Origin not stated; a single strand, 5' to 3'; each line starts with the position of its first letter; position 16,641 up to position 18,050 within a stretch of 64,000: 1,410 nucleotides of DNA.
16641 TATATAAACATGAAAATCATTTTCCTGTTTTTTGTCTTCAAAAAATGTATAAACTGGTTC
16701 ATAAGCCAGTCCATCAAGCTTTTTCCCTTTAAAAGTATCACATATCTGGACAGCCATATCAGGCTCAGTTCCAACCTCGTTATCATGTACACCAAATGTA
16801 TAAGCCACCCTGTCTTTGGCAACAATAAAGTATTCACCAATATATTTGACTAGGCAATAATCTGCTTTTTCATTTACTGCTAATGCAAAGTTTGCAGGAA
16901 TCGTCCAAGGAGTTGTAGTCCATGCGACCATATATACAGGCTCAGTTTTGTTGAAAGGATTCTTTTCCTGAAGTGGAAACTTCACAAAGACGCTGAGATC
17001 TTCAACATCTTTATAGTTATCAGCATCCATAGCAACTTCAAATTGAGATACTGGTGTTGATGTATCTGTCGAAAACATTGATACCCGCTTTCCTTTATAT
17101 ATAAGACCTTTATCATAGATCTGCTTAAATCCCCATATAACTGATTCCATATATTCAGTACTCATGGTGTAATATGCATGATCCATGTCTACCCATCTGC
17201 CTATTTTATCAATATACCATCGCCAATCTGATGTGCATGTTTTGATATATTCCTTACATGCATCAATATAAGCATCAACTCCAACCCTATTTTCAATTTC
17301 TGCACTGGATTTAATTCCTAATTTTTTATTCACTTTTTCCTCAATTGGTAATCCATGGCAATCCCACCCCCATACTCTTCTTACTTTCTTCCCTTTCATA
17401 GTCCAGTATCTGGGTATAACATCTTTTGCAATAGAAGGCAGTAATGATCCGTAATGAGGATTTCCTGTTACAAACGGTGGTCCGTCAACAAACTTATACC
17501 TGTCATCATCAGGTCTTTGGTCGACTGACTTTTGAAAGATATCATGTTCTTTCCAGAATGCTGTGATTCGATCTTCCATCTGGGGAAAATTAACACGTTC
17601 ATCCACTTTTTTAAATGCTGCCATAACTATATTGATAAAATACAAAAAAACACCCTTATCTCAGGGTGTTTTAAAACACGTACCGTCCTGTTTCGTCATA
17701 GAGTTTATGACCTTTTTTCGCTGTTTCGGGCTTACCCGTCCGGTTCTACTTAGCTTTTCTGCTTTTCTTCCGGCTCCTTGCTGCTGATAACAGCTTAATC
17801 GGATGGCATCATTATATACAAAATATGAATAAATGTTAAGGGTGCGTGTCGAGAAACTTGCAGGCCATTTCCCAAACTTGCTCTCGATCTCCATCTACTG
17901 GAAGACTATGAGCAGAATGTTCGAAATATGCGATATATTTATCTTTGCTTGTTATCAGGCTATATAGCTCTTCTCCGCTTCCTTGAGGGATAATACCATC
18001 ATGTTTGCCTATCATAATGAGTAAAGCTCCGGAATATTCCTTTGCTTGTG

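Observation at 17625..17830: ileS leader is a candidate transcriptional T-box with AUC in a terminal loop and an imperfect bulge match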

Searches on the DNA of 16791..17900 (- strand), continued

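Call 69: search_with_rna_model(model_id=R1, sources=[L201, L202, L203, L204, L206], max_evalue=0.1, show_alignments=6)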
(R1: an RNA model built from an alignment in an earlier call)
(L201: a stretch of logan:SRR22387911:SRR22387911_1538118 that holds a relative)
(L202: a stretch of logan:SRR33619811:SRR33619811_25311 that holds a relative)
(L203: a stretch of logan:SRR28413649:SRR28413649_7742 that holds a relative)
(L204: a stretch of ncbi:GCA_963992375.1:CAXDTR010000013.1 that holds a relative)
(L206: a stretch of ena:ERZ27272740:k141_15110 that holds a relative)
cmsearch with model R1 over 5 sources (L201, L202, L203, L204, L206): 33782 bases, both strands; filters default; matches with E-value up to 0.1: 5.
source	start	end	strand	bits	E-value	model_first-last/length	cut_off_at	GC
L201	467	621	+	76.1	7.2e-16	1-164/164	no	0.38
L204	2196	2411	+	56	2.3e-11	1-164/164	no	0.46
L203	534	733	+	47.9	1.6e-09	1-164/164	no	0.42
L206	1646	1839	+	40.3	7.9e-08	1-164/164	no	0.37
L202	1631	1857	+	19.5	0.0037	1-164/164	no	0.39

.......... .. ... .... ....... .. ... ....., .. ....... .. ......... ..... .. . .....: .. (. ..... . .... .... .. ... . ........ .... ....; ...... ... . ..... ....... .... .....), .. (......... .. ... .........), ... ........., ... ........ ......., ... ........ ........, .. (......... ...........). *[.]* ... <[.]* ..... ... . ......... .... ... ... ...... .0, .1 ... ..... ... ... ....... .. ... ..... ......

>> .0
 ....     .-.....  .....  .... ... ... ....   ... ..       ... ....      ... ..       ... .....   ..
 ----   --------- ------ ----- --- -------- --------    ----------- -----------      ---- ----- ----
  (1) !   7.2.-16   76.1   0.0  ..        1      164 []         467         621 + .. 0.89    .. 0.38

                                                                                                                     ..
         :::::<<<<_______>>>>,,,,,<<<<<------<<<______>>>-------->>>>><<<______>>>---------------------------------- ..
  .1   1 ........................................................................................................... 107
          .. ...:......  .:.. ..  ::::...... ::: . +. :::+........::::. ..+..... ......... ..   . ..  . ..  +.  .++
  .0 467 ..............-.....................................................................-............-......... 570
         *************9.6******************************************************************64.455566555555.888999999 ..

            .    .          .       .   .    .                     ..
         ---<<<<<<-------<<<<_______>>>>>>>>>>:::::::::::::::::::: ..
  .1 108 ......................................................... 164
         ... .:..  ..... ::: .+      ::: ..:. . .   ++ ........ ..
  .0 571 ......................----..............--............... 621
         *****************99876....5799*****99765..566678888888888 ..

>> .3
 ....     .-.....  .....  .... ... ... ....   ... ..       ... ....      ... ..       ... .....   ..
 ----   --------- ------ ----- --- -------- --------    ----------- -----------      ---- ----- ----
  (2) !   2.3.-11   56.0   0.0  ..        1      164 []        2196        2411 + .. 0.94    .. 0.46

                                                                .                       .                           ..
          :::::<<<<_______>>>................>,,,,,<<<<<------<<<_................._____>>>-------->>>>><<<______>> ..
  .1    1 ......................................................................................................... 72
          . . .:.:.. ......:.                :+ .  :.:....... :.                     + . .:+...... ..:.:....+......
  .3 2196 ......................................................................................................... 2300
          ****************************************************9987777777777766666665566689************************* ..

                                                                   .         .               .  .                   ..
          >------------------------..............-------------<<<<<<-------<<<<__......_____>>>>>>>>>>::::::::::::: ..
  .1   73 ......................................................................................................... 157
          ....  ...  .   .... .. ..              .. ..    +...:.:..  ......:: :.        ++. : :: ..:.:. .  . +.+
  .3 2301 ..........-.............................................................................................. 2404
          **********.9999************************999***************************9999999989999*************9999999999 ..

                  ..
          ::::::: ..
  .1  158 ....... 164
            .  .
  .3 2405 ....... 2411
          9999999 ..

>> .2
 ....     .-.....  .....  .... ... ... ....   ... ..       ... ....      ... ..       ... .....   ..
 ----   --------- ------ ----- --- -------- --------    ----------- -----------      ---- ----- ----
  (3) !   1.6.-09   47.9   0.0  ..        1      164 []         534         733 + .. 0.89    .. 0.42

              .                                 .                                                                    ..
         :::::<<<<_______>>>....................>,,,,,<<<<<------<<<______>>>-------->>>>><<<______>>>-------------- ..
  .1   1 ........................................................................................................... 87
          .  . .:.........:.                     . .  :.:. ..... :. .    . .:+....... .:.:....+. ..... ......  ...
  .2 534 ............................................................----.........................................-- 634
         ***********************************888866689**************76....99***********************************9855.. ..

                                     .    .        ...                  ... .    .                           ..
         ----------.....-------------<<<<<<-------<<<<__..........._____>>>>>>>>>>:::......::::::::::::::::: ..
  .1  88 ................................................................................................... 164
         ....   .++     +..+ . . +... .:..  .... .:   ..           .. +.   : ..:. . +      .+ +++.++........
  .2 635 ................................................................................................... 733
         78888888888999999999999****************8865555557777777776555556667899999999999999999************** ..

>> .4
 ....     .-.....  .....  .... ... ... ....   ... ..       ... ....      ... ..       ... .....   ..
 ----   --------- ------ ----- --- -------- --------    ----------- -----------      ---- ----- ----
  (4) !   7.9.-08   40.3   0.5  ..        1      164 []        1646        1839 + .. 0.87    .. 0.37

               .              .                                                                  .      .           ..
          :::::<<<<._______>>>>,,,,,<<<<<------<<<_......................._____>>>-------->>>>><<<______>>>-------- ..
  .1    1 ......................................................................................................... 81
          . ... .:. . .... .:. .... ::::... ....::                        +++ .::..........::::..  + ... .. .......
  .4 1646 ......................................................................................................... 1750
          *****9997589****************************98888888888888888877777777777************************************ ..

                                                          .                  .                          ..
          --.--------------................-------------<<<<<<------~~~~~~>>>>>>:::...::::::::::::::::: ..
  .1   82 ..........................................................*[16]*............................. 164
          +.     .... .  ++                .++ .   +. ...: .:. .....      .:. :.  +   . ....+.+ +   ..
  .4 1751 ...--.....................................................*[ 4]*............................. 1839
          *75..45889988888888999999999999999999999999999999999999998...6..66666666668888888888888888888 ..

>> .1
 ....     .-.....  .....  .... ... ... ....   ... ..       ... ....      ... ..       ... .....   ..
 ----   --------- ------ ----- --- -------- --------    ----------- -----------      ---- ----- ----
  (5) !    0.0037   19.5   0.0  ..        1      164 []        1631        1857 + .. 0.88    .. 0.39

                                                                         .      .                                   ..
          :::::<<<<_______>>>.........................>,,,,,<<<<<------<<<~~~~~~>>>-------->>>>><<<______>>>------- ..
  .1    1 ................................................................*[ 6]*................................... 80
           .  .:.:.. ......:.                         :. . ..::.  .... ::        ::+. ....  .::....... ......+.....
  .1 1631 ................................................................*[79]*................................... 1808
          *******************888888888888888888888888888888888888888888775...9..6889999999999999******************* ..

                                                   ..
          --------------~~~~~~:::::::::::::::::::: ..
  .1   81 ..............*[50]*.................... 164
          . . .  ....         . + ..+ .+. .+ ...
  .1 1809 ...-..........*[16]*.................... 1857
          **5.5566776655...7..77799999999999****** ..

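Call 75: search_with_rna_model(model_id=R1, sources=[L081, L082, L083, L084, L085, L086, L087, L088, L089, L090, L091, L092, L093, L094, L095, L096, L097, L098, L099, L100, L101, L102, L103, L104, L105, L106, L107, L108, L109, L110, L111, L112, L113, L114, L115, L116, L117, L118, L119, L120, L121, L122, L123, L124, L125, L126, L127, L128, L129, L130, L131, L132, L133, L134, L135, L136, L137, L138, L139, L140, L141, L142, L143, L144, L145, L146, L147, L148, L149, L150, L151, L152, L153, L154, L155, L156, L157, L158, L159, L160, L161, L162, L163, L164, L165, L166, L167, L168, L169, L170, L171, L172, L173, L174, L175, L176, L177, L178, L179, L180], max_evalue=0.01)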
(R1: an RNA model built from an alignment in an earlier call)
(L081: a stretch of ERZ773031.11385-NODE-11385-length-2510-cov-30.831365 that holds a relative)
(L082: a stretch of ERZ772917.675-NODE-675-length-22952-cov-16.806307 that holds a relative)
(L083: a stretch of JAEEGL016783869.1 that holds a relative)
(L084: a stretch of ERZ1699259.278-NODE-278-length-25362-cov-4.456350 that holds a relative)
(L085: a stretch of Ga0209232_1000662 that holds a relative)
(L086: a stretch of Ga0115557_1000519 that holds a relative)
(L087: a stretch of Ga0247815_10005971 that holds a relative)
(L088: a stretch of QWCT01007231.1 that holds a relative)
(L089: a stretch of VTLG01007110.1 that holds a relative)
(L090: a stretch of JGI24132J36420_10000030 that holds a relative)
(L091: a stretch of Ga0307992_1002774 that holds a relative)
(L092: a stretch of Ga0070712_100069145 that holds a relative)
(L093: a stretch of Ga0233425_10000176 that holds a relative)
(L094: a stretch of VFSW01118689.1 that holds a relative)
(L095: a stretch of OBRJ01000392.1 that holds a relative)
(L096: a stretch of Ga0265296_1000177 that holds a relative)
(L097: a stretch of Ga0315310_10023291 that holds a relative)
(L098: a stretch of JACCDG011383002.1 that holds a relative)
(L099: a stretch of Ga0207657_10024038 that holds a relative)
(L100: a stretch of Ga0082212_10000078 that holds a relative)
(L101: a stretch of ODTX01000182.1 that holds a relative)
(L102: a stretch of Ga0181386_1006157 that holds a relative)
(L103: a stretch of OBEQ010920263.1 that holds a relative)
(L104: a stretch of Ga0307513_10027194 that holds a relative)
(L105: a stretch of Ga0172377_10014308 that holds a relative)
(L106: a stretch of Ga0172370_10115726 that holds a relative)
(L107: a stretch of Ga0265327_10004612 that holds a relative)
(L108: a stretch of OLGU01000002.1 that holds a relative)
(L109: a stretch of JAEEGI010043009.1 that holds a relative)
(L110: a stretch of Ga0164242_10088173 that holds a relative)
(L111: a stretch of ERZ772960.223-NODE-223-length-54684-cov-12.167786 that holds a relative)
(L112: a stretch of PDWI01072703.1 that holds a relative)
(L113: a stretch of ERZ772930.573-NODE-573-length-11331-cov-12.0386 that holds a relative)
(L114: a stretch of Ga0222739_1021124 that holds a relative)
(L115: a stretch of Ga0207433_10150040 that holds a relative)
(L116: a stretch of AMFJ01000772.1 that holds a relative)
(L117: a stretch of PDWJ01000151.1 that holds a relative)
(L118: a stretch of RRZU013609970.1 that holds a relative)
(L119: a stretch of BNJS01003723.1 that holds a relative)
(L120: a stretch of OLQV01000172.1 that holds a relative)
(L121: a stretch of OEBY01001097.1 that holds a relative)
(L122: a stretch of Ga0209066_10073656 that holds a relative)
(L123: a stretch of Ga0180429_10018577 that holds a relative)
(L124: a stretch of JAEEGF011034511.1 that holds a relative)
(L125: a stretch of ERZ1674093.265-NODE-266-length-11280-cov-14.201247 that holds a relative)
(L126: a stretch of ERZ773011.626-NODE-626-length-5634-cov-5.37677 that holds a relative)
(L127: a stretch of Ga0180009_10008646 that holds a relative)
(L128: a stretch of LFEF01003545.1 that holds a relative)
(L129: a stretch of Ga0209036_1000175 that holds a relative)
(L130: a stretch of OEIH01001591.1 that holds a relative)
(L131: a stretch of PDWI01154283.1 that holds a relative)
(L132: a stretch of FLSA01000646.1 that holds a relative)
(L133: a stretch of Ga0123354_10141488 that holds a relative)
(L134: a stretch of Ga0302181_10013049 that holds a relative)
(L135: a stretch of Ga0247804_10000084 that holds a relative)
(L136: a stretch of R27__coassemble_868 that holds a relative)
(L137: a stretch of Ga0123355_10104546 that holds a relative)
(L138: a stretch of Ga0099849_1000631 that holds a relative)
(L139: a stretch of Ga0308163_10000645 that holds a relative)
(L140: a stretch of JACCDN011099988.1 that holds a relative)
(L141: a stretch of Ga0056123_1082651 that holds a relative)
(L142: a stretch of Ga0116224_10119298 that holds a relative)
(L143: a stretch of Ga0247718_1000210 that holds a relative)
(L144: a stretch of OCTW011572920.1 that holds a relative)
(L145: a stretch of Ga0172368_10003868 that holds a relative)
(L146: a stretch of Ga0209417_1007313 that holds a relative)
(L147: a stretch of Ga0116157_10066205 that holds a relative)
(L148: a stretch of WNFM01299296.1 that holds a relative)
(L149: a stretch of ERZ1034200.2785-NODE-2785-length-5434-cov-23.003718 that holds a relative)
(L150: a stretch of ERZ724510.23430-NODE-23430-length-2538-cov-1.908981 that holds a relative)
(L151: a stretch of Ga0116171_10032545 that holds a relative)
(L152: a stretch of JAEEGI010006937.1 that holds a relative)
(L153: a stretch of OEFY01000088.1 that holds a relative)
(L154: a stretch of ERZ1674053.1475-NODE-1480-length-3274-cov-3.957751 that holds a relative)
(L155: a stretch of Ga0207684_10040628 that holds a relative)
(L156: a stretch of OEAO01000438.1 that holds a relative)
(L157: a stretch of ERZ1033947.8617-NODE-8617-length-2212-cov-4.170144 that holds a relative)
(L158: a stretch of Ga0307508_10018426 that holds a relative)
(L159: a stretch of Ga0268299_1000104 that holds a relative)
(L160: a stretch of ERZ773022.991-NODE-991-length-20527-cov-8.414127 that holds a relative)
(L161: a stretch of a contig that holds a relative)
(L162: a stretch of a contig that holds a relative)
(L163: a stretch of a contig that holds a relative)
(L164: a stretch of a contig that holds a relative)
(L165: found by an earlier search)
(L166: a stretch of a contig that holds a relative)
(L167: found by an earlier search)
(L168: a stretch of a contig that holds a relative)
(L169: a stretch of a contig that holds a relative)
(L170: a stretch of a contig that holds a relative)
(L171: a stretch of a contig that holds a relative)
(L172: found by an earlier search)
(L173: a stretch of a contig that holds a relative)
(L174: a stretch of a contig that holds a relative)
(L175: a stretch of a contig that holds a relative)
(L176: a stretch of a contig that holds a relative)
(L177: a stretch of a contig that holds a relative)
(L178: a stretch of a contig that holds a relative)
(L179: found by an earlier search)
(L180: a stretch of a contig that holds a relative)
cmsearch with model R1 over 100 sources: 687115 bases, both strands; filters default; matches with E-value up to 0.01: 77.
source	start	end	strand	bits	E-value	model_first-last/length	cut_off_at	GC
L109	6143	6305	+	133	2.6e-27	1-164/164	no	0.39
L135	1980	2148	-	132.5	3.4e-27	1-164/164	no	0.43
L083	2463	2615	+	132.1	4.1e-27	1-164/164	no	0.46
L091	3574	3723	-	131.1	6.9e-27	1-164/164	no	0.4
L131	742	919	+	130.8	8e-27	1-164/164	no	0.41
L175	2332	2500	-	130.7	8.6e-27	1-164/164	no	0.45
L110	2453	2619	+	130.4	9.7e-27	1-164/164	no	0.43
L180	5406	5559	+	129.3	1.7e-26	1-164/164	no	0.45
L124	377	528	-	128.5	2.6e-26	1-164/164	no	0.43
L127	2774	2939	+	128.4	2.8e-26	1-164/164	no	0.43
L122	2212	2366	+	127.2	5e-26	1-164/164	no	0.45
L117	2124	2305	-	126.9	6.1e-26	1-164/164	no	0.46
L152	2158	2314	-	126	9.4e-26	1-164/164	no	0.49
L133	935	1097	-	121.3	1.1e-24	1-164/164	no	0.49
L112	2478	2658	+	119.8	2.3e-24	1-164/164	no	0.49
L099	326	478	+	119.4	3e-24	1-164/164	no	0.52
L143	9121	9294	-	117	1e-23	1-164/164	no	0.47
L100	6492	6647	+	114.1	4.5e-23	1-164/164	no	0.48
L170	8409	8566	-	110.1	3.6e-22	1-164/164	no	0.44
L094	913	1084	-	109.6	4.7e-22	1-164/164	no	0.49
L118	1363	1554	-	108.8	6.8e-22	1-164/164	no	0.48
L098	530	690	+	107.2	1.6e-21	1-164/164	no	0.48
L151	795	973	-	100.9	4.1e-20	1-164/164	no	0.42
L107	9308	9457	+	100.8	4.3e-20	1-164/164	no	0.52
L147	649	833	-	97.2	2.8e-19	1-164/164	no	0.36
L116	4330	4482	-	93.2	2.2e-18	1-164/164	no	0.42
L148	1816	1963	+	93.1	2.4e-18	1-164/164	no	0.35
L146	5926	6079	+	92.4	3.3e-18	1-164/164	no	0.34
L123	4211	4380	+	91.2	6.1e-18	1-164/164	no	0.44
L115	470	643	-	89.1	1.8e-17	1-164/164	no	0.38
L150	1546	1706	+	89.1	1.9e-17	1-164/164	no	0.46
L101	7266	7434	-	87.6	4e-17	1-164/164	no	0.29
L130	39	207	+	87.6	4e-17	1-164/164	no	0.29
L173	4557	4725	+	87.2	5e-17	1-164/164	no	0.29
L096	2758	2922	-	86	9.2e-17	1-164/164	no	0.53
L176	2032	2193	+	84.8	1.6e-16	1-164/164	no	0.63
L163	3528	3676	+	82.6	5.1e-16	1-164/164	no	0.46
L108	6827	6999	-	76.2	1.4e-14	1-164/164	no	0.6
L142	7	150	-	67.7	1.1e-12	1-164/164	no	0.66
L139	3153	3332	-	67.7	1.2e-12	1-164/164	no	0.64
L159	445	605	-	65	4.7e-12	1-164/164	no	0.69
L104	913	1108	+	63.5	9.8e-12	1-164/164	no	0.65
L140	477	623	+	62.5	1.7e-11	1-164/164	no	0.39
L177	295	477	+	56.7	3.5e-10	1-164/164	no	0.73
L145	819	968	+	55.6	6e-10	1-164/164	no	0.48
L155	493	593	+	51.8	4.2e-09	1-164/164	no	0.71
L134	3933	4035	+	49.7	1.3e-08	1-164/164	no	0.69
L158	6126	6279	-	48.3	2.5e-08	1-164/164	no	0.68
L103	10463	10643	+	46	8.6e-08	1-164/164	no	0.46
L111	3332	3521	-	44.1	2.3e-07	1-164/164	no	0.7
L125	27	216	-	43.3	3.4e-07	1-164/164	no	0.69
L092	2238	2395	+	42.8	4.5e-07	6-144/164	no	0.73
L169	3287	3472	+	41.4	9.3e-07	6-147/164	no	0.69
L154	1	157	-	40.7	1.3e-06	1-126/164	3'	0.71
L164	11582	11771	+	39.2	2.8e-06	1-164/164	no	0.71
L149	1272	1458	-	38.7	3.7e-06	6-147/164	no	0.7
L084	1040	1230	+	38.7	3.7e-06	1-164/164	no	0.7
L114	357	440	+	38.6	3.9e-06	6-73/164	no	0.7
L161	75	262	-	38.3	4.6e-06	6-147/164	no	0.71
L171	1369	1553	-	37.9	5.5e-06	6-147/164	no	0.71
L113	1110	1299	-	36.5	1.1e-05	1-164/164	no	0.72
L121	4292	4478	+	36.5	1.2e-05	6-147/164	no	0.7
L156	799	987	-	36.3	1.3e-05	1-164/164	no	0.72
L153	3696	3888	+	36.1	1.4e-05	1-164/164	no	0.7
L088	135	226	-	35.7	1.8e-05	6-73/164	no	0.7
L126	260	446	-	35.6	1.8e-05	6-147/164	no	0.71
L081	89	180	-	35.6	1.8e-05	6-73/164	no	0.7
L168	573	664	+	35.6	1.9e-05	6-73/164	no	0.68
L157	2033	2124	+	35.4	2e-05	6-73/164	no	0.71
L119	6565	6657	-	35.3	2.1e-05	6-73/164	no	0.68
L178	173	360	-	34.8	2.7e-05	6-147/164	no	0.71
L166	94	185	-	34.7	3e-05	6-73/164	no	0.71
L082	772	956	-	34.6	3.1e-05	6-147/164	no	0.71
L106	303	463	-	34.4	3.4e-05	1-164/164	no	0.46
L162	78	170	-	34.1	4e-05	6-73/164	no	0.71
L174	1399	1488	+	33.9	4.4e-05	6-73/164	no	0.71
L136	2106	2281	-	25.4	0.0036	1-164/164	no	0.39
